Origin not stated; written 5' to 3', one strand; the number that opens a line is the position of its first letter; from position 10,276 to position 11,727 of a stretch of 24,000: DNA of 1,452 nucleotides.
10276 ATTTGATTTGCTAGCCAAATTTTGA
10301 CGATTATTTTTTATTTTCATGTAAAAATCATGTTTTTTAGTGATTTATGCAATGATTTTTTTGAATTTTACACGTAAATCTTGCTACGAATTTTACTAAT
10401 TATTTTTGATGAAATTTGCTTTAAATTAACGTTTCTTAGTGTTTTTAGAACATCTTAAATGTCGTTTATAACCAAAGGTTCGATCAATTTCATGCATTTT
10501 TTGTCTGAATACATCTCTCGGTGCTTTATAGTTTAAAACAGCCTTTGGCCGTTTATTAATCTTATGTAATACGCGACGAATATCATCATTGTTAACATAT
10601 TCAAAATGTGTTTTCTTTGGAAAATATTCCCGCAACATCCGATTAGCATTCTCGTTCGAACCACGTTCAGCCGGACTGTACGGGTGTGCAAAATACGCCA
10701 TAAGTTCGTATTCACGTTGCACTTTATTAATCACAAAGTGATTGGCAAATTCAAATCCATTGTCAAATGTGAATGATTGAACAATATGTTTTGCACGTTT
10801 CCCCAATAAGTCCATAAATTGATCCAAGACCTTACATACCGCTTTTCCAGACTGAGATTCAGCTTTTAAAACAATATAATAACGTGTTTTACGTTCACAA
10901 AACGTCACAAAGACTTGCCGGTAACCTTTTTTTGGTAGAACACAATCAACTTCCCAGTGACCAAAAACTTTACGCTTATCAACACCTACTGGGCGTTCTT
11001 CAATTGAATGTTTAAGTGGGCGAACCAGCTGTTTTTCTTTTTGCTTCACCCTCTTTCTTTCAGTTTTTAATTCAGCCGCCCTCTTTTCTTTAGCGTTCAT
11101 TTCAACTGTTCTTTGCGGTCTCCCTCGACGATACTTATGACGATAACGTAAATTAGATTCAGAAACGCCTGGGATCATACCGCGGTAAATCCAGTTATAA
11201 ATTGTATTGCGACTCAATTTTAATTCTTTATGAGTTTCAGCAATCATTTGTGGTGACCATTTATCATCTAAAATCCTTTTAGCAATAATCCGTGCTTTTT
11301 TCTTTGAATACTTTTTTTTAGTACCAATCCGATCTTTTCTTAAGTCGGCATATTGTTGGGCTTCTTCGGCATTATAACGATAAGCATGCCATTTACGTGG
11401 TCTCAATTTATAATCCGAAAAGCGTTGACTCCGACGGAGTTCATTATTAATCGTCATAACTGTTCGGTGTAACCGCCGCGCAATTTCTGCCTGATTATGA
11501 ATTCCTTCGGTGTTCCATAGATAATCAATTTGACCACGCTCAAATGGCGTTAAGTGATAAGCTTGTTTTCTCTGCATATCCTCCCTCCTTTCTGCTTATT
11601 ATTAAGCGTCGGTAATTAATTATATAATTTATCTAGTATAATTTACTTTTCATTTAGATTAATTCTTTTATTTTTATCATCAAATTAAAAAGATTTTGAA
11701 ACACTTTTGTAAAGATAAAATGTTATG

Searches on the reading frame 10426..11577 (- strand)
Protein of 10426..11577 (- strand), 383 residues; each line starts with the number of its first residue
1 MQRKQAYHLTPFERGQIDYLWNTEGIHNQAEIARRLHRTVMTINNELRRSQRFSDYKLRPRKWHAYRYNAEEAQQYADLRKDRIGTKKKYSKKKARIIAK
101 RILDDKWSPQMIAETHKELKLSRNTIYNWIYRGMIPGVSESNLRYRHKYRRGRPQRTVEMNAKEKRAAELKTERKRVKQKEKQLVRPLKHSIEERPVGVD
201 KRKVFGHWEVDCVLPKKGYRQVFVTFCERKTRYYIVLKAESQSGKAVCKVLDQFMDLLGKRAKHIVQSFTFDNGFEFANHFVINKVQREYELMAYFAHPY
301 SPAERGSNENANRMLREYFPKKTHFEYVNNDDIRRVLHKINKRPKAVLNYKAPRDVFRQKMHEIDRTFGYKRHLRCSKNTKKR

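Call 9: search_protein_families(library=pfam, proteins=[window:10426-11577:-], max_evalue=0.01)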
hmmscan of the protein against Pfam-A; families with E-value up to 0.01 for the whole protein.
window:10426-11577:- (383 aa): 5 families
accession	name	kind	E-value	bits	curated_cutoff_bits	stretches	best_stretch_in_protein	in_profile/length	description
PF00665.32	rve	-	5.9e-08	33.3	32.6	1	203-302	3-102/102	Integrase core domain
PF13936.12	HTH_38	-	2.8e-07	30.6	27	1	8-49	4-43/44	Helix-turn-helix domain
PF13384.12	HTH_23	-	4.4e-05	23.6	24.6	0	113-132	21-40/50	Homeodomain-like domain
PF12728.13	HTH_17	-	7.3e-05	23.4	27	1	113-146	5-39/51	Helix-turn-helix domain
PF08281.18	Sigma70_r4_2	-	0.0005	20.1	25.7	0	29-49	29-49/54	Sigma-70, region 4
